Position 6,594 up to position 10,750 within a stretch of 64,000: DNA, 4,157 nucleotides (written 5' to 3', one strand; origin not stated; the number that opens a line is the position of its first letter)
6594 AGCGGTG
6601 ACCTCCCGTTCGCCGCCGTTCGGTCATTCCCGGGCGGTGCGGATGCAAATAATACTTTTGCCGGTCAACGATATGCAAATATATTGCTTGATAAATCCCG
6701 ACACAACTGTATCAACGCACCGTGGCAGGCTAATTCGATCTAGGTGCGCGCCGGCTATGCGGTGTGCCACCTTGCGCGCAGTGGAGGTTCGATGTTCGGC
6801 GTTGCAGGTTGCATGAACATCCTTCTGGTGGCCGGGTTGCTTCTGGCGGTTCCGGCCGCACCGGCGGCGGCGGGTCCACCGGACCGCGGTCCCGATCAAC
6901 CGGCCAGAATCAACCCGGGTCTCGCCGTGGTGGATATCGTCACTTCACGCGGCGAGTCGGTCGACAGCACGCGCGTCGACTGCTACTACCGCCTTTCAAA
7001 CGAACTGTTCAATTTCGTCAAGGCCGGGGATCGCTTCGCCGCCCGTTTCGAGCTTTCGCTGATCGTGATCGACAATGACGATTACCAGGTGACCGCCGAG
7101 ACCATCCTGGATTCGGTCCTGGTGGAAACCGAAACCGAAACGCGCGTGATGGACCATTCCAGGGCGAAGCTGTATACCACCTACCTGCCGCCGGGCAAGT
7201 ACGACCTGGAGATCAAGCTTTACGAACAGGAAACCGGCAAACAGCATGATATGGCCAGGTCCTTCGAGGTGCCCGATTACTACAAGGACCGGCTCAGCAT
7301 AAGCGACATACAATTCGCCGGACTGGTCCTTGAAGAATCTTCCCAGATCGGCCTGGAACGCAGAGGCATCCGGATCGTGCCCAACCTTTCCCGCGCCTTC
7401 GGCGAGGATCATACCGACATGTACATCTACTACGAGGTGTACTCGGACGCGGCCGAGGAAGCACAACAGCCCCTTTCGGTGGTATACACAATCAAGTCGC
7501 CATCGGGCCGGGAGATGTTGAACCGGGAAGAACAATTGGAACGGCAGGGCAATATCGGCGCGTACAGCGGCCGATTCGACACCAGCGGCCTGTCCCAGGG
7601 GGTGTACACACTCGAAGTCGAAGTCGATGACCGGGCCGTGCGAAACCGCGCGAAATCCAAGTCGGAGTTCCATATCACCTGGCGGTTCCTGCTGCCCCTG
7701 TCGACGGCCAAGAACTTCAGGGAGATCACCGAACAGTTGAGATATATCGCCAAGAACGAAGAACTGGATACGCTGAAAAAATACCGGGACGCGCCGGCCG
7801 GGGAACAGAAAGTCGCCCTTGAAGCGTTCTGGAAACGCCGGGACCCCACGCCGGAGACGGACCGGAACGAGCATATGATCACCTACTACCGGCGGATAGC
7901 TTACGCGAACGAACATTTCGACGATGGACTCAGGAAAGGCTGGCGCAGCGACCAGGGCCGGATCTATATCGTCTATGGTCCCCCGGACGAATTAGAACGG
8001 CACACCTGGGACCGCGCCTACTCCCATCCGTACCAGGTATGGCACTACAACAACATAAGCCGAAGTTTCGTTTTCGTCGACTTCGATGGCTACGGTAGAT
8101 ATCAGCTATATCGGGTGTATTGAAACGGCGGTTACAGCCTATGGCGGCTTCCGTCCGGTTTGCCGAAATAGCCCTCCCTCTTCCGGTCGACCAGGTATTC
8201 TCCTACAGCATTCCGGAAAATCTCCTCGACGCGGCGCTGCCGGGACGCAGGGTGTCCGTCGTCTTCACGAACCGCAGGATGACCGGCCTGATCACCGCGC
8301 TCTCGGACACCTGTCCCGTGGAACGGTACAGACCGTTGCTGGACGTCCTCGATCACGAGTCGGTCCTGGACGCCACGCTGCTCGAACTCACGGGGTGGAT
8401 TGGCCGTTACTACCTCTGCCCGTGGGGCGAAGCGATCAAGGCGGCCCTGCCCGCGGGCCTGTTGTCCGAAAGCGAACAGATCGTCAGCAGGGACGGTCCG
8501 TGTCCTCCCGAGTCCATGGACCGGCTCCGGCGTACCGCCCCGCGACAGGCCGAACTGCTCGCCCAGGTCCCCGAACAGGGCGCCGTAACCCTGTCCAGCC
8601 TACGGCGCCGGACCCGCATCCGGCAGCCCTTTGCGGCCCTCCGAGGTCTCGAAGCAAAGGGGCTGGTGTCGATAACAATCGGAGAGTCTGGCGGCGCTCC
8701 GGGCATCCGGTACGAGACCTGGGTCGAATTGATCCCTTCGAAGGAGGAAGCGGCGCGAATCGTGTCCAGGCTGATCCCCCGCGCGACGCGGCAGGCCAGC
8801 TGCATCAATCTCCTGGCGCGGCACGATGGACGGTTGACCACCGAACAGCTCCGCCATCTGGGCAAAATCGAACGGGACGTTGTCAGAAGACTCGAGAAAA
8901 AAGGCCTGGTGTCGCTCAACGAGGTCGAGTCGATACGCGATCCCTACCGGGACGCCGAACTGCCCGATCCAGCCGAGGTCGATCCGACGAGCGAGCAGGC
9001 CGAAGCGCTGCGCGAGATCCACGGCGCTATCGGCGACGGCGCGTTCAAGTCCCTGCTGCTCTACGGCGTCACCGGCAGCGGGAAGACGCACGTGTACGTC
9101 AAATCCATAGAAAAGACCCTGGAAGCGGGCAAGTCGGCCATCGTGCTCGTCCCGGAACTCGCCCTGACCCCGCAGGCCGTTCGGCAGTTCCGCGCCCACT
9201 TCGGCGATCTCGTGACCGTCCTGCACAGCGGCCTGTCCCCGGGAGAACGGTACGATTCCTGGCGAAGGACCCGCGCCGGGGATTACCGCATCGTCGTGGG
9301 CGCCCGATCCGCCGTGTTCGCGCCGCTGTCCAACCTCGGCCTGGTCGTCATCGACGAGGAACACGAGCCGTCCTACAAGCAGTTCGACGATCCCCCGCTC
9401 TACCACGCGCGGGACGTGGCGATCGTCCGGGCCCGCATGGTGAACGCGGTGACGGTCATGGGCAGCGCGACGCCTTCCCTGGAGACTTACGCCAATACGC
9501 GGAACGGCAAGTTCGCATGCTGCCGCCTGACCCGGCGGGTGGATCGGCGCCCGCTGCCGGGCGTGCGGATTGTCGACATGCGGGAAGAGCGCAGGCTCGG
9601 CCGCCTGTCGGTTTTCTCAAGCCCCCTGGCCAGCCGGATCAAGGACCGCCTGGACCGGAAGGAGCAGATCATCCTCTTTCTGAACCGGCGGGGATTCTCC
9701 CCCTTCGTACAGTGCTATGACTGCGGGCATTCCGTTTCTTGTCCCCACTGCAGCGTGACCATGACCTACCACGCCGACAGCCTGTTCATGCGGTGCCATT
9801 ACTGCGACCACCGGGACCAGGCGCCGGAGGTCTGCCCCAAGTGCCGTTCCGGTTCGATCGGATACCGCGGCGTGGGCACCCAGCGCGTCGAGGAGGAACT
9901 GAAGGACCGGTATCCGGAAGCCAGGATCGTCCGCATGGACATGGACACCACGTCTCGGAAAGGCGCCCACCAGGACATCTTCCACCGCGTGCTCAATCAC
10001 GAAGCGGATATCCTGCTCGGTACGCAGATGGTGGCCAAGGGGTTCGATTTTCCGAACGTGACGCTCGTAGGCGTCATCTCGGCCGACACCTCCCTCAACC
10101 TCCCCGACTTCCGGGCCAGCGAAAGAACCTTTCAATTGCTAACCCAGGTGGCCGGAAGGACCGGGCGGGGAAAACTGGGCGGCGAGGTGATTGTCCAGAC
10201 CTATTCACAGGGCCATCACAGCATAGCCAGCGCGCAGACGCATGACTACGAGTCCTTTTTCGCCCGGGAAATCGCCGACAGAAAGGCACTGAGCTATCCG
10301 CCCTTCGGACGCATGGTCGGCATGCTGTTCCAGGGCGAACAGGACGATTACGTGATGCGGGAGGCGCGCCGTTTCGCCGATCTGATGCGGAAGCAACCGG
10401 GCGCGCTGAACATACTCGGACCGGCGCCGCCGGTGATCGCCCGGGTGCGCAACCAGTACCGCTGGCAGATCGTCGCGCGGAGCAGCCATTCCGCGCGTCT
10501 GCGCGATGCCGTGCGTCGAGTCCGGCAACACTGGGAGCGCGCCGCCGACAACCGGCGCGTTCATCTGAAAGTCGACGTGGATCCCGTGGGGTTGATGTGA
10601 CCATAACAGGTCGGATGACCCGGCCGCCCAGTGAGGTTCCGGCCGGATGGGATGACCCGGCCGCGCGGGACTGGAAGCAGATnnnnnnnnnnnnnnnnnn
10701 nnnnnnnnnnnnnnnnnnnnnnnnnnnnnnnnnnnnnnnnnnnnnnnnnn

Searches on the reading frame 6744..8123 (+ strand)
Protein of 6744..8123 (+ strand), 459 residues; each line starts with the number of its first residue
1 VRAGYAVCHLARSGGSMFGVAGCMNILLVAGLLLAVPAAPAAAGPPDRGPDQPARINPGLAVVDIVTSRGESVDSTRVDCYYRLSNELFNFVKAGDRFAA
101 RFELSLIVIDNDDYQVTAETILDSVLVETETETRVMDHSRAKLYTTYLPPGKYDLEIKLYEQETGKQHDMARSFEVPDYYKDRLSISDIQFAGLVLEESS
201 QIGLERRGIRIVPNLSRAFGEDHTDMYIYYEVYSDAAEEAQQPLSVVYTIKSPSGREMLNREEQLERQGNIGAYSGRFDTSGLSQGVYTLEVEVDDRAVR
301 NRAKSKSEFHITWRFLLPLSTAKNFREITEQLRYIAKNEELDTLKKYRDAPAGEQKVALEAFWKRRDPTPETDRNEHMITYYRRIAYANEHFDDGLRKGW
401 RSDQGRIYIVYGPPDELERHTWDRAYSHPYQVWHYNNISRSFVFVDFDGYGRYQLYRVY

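Call 51: search_protein_families(library=pfam, proteins=[window:6744-8123:+], max_evalue=0.00001)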
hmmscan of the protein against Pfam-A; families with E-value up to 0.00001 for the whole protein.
window:6744-8123:+ (459 aa): 1 family
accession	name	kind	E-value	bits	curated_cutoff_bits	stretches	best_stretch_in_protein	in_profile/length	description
PF20094.4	GWxTD_dom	-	1.8e-18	67.3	26.9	1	323-436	28-127/172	GWxTD domain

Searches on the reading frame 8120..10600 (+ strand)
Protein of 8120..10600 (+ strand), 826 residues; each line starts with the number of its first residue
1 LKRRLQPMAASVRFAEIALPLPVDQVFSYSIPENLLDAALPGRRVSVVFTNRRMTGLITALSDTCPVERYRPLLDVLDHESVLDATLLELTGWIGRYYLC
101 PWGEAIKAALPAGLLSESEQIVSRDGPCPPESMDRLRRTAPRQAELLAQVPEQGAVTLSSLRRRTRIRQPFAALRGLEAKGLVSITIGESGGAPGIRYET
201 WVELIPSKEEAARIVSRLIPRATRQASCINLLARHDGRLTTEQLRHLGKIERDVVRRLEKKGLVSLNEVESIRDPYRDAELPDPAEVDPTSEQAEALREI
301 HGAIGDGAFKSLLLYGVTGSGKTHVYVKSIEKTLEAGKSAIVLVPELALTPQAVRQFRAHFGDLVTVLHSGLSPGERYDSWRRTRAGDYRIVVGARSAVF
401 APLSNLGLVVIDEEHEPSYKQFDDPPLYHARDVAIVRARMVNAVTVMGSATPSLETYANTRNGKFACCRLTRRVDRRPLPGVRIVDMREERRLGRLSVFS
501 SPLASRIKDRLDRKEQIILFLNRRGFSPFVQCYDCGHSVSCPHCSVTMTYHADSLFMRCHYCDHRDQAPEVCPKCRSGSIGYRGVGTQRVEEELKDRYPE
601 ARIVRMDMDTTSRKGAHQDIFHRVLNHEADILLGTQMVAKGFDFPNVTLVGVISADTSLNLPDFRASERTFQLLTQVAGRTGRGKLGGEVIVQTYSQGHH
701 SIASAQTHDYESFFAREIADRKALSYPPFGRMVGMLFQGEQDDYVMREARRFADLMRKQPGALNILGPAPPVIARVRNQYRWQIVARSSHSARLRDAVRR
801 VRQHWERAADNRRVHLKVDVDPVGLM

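Call 51: search_protein_families(library=pfam, proteins=[window:8120-10600:+], max_evalue=0.00001)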
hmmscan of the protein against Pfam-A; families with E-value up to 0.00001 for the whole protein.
window:8120-10600:+ (826 aa): 6 families
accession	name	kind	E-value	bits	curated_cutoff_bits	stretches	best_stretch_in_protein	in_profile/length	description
PF17764.6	PriA_3primeBD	-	7.2e-26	90.3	22.7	1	16-111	1-96/96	3'DNA-binding domain (3'BD)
PF18074.6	PriA_C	-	1.3e-20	74.5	26.9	1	728-822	1-95/95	Primosomal protein N C-terminal domain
PF00270.35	DEAD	-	1.8e-17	64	26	1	291-457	2-164/167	DEAD/DEAH box helicase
PF04851.21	ResIII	-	2.7e-14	53.9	22.5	1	288-453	3-163/164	Type III restriction enzyme, res subunit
PF00271.37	Helicase_C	-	9.9e-10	39.1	23.5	1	589-684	27-109/110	Helicase conserved C-terminal domain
PF18319.7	Zn_ribbon_PriA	-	1.1e-08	35.3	26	1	541-565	1-25/27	PriA DNA helicase Cys-rich region (CRR) domain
